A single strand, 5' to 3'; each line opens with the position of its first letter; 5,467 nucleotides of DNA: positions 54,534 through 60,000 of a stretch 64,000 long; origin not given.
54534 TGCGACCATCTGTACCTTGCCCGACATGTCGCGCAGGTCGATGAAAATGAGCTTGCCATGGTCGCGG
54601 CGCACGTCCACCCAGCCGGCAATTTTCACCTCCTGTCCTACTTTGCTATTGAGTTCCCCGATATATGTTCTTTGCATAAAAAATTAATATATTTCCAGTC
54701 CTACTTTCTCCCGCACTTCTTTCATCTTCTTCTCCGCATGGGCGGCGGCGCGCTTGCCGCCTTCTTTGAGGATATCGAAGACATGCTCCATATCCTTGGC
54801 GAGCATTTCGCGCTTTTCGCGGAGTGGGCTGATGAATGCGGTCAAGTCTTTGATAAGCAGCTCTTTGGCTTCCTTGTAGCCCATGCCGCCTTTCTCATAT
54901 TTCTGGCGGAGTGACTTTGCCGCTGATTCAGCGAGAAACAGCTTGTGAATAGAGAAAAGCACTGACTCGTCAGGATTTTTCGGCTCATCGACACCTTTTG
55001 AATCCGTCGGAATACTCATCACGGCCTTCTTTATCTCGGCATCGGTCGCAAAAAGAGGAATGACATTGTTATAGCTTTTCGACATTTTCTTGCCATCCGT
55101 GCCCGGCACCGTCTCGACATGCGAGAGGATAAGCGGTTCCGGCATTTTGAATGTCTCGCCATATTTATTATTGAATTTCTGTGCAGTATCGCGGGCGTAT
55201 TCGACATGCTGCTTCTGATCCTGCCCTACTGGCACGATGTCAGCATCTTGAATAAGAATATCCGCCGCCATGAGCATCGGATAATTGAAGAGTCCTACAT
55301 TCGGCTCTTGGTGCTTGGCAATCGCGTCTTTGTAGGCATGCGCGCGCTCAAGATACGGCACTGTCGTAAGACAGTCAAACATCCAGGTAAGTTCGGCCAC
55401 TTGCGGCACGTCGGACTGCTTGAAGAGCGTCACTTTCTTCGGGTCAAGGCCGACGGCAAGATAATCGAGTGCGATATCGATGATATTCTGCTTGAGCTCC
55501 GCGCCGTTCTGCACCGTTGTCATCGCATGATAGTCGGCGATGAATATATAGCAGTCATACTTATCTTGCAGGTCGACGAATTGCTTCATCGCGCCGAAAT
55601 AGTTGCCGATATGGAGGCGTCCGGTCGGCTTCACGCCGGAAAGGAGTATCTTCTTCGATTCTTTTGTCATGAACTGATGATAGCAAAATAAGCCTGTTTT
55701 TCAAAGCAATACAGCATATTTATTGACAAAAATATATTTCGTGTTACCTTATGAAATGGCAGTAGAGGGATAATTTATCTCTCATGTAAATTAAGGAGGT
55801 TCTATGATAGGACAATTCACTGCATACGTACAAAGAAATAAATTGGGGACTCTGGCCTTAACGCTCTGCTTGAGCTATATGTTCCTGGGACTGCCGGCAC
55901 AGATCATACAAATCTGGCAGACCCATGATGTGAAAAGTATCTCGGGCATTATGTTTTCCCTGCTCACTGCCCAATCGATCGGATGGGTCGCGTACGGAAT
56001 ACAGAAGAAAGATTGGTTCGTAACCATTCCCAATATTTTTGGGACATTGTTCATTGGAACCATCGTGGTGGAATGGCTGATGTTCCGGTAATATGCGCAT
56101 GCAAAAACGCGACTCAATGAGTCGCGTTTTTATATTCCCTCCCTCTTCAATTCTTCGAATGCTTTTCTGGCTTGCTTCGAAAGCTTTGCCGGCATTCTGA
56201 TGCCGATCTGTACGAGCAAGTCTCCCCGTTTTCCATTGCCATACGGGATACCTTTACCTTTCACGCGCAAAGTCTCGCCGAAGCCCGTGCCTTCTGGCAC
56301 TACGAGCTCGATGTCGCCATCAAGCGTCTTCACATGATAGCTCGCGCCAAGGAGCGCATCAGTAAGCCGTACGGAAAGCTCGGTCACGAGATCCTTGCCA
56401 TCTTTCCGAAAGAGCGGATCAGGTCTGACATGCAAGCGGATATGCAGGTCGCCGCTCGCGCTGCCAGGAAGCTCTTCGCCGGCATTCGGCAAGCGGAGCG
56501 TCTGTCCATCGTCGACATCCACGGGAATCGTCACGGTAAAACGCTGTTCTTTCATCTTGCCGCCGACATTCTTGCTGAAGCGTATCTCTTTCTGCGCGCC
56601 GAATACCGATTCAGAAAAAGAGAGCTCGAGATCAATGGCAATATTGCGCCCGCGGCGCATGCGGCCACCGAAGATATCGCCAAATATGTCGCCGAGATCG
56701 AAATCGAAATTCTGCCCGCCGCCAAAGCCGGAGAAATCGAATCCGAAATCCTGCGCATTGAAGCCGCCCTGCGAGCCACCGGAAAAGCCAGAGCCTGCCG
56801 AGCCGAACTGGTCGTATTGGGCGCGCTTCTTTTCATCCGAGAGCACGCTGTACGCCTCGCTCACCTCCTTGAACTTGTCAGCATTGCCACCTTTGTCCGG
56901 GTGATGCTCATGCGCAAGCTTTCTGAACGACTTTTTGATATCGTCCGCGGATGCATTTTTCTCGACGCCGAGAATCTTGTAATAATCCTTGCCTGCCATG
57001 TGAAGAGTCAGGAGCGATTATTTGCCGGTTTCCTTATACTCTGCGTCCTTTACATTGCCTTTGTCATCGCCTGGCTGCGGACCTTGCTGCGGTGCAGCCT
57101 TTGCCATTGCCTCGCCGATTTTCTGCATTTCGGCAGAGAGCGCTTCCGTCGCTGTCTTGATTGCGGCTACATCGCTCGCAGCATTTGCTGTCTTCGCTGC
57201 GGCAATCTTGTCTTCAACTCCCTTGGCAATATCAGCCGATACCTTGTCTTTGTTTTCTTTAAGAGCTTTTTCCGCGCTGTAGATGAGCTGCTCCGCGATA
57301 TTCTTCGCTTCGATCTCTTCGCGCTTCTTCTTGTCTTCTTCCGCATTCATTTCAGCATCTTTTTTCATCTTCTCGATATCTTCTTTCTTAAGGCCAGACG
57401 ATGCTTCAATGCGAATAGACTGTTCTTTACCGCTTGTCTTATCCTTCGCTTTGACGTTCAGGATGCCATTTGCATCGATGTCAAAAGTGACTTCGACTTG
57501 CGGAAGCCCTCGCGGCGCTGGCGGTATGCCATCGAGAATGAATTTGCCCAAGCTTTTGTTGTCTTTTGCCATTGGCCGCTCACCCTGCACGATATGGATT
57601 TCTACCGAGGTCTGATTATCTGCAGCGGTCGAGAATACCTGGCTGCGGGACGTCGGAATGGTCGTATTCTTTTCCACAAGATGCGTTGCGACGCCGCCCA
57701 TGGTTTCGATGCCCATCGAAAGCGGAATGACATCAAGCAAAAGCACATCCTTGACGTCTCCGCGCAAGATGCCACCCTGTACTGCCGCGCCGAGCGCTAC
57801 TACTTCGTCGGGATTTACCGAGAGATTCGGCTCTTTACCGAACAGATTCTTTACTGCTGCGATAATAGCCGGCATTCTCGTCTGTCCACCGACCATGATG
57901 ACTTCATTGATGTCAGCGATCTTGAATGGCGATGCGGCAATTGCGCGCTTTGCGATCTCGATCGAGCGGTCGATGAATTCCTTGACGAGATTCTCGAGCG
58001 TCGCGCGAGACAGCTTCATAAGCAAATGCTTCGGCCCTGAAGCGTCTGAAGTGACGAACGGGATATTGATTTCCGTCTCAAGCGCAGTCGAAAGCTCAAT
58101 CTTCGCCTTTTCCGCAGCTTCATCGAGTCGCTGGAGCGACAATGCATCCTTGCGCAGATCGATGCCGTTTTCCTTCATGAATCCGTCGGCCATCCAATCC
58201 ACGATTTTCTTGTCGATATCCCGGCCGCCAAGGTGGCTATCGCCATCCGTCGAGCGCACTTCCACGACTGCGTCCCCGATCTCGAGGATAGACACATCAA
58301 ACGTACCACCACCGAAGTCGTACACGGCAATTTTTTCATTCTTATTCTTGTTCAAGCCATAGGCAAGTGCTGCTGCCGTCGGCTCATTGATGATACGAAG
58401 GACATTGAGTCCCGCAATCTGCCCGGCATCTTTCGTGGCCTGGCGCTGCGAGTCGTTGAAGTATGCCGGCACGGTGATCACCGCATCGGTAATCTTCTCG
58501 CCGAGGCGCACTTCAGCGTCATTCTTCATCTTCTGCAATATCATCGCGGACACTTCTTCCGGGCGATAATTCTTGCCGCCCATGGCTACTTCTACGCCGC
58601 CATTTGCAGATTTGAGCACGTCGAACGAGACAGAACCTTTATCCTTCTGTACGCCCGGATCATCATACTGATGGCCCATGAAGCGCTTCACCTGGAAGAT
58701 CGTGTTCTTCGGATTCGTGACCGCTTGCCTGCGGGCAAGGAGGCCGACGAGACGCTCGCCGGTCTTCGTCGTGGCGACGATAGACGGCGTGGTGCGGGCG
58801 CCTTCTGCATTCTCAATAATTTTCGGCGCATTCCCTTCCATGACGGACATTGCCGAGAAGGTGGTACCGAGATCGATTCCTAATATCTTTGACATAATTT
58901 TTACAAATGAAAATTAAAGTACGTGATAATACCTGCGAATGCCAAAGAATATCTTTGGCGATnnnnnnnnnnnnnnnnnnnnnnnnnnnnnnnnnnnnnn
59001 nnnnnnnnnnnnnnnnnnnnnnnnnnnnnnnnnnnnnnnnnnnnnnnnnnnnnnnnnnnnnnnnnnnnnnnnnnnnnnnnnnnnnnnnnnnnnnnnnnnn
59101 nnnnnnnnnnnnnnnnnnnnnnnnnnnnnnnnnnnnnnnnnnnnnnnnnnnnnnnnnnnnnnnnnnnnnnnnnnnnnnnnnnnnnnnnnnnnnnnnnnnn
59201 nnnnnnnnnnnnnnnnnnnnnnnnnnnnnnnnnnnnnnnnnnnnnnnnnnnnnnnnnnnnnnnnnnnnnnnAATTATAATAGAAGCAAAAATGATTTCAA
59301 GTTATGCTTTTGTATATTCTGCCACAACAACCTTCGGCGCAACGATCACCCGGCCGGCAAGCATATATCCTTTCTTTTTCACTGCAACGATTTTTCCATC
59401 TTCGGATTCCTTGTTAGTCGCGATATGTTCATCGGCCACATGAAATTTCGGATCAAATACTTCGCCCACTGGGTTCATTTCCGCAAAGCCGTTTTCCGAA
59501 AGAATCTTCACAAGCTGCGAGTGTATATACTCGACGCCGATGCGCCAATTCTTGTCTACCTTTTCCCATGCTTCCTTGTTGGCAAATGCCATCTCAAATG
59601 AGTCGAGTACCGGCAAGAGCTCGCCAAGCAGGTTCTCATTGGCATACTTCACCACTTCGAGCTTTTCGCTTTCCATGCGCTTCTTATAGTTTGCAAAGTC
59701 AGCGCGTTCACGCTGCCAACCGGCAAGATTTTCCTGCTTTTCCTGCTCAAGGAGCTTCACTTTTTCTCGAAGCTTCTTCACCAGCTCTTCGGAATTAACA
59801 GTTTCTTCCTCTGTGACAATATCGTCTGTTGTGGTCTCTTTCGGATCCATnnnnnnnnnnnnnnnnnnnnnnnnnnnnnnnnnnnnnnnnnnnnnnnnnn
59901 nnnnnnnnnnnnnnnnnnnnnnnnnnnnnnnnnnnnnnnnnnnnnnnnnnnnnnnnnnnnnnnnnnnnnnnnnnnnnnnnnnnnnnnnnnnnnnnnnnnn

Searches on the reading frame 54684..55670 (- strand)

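Call 85: search_protein_families(library=pfam, proteins=[window:54684-55670:-], max_evalue=0.001)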
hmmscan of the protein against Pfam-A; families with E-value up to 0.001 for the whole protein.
window:54684-55670:- (328 aa): 1 family
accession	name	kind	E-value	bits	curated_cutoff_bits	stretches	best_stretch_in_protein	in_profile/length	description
PF00579.31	tRNA-synt_1b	-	7.1e-64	216.4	21.1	1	5-278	4-289/292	tRNA synthetases class I (W and Y)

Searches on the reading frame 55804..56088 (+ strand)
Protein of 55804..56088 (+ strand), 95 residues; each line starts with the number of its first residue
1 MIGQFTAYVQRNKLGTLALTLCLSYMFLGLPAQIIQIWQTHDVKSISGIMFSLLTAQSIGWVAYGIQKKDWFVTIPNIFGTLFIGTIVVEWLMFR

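Call 85: search_protein_families(library=pfam, proteins=[window:55804-56088:+], max_evalue=0.001)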
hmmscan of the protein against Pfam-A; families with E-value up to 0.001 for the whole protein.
window:55804-56088:+ (95 aa): 1 family
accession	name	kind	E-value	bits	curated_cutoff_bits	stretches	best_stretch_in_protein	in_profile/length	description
PF03083.21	MtN3_slv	-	1.2e-10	41.8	23.7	1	14-86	3-74/87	Sugar efflux transporter for intercellular exchange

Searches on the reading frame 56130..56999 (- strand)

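Call 85: search_protein_families(library=pfam, proteins=[window:56130-56999:-], max_evalue=0.001)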
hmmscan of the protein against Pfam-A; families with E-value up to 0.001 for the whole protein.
window:56130-56999:- (289 aa): 2 families
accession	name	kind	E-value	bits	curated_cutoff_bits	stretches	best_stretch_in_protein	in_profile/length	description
PF01556.23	DnaJ_C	-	8.1e-40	136.8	26.6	1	121-270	2-152/152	DnaJ C terminal domain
PF00226.36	DnaJ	-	1e-23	83.6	27.8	1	5-63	1-63/63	DnaJ domain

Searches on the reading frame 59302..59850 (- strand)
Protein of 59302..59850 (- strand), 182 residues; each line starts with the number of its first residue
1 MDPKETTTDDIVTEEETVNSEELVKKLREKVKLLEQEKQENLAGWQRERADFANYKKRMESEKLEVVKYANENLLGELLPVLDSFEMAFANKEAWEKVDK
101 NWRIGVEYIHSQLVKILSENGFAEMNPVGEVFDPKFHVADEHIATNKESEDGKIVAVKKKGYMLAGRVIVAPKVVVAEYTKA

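Call 19: find_related_loci(query=window:59302-59850:-, collection=genome_contigs, flank=4000)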
Query window:59302-59850:- (182 aa) in genome_contigs; peptide patterns used: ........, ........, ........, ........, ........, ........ (x = any residue, [..] = any of these).
385 stretches matched a pattern; 258 encode a relative of the query (tblastn E <= 1e-3); the best 80 are kept; 80 distinct loci.
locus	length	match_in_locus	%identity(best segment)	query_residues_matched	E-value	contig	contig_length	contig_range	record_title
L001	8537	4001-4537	71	1-181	1e-82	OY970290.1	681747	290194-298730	MAG: uncultured bacterium isolate MFD00082.bin.c.8 genome assembly, chromosome: 1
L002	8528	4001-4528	69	4-181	4e-79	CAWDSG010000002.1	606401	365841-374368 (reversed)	MAG: uncultured bacterium isolate MFD03726.bin.1.60 genome assembly, contig: contig_80216, whole genome shotgun sequence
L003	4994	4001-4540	68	2-181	2e-78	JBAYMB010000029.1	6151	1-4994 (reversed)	MAG: Candidatus Paceibacterota bacterium isolate SO_2016_LW1_29 scaffold19848_LW64-88_2016, whole genome shotgun sequenc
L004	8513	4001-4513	70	9-179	5e-78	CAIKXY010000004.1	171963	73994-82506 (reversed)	uncultured bacterium isolate E14_bin-0799 genome assembly, contig: bin-0799:04/15, whole genome shotgun sequence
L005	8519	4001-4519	66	9-181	3e-75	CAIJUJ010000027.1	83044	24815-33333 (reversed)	uncultured bacterium isolate AM-lipid-01-D8_bin-1660 genome assembly, contig: bin-1660:27/35, whole genome shotgun seque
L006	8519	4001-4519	68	9-181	5e-75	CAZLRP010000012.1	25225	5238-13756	MAG TPA_asm: uncultured Candidatus Saccharibacteria bacterium isolate binchicken_co220_141 genome assembly, contig: NODE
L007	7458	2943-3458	71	10-181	3e-74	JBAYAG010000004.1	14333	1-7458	MAG: Candidatus Paceibacterota bacterium isolate SO_2016_CLC_T1_64 scaffold03714_PH3_Jul14_2016, whole genome shotgun se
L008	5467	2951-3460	68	11-180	2e-74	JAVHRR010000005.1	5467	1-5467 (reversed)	MAG: Candidatus Paceibacterota bacterium isolate WB02no4_35_12 NODE_11893_length_5467_cov_8.118995, whole genome shotgun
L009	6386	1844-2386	65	4-181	2e-73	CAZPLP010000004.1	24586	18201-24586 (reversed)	MAG TPA_asm: uncultured Candidatus Saccharibacteria bacterium isolate SRP284006_co1_182 genome assembly, contig: NODE_31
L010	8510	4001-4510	70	10-179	3e-73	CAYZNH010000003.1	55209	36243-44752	MAG TPA_asm: uncultured Candidatus Saccharibacteria bacterium isolate binchicken_co245_75 genome assembly, contig: NODE_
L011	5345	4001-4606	60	2-178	3e-72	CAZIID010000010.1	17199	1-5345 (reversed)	MAG TPA_asm: uncultured Candidatus Saccharibacteria bacterium isolate SRP272421_co4_124 genome assembly, contig: NODE_85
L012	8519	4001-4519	68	9-181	6e-71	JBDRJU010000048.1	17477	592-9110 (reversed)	MAG: bacterium isolate MEGAHIT-group-1.670 k141_8278716, whole genome shotgun sequence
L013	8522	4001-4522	71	8-181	1e-70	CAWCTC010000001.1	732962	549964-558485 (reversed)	MAG: uncultured bacterium isolate MFD01476.bin.2.188 genome assembly, contig: contig_65275, whole genome shotgun sequenc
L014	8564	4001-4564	60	1-181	1e-70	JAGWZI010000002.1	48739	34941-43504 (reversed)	MAG: Patescibacteria group bacterium isolate REEB51 contig-150_720, whole genome shotgun sequence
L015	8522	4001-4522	69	8-181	1e-70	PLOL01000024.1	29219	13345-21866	MAG: Patescibacteria group bacterium isolate bog_1341 73.20120700_S3X.70_contig_19666, whole genome shotgun sequence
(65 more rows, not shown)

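Call 29: find_related_loci(query=window:59302-59850:-, collection=metagenome_contigs, flank=3000)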
Query window:59302-59850:- (182 aa) in metagenome_contigs; peptide patterns used: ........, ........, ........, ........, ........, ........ (x = any residue, [..] = any of these).
503 stretches matched a pattern; 337 encode a relative of the query (tblastn E <= 1e-3); the best 80 are kept; 80 distinct loci.
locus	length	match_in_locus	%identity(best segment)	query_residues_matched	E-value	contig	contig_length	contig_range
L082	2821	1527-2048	69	8-181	8e-84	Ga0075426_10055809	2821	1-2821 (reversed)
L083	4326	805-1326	69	8-181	2e-82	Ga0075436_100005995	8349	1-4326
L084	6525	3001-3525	71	9-181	1e-80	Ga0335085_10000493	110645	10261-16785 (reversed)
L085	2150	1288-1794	70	11-179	1e-81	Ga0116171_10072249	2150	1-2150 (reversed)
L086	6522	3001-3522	68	9-182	4e-79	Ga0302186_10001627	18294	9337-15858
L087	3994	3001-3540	68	2-181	1e-78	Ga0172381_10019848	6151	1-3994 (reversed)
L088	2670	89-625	67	3-181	3e-79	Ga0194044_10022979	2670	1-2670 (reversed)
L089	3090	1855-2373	69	9-181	2e-78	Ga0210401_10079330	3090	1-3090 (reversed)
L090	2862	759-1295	71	4-182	2e-78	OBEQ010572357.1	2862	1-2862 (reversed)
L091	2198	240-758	69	9-181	4e-79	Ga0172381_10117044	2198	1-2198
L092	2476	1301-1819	69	9-181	3e-78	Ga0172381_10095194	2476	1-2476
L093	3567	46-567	67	9-182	8e-77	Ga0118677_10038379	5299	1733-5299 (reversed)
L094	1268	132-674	67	4-181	8e-82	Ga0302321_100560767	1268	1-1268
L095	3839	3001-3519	66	9-181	3e-76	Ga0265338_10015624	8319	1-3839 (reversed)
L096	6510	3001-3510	69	10-179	1e-75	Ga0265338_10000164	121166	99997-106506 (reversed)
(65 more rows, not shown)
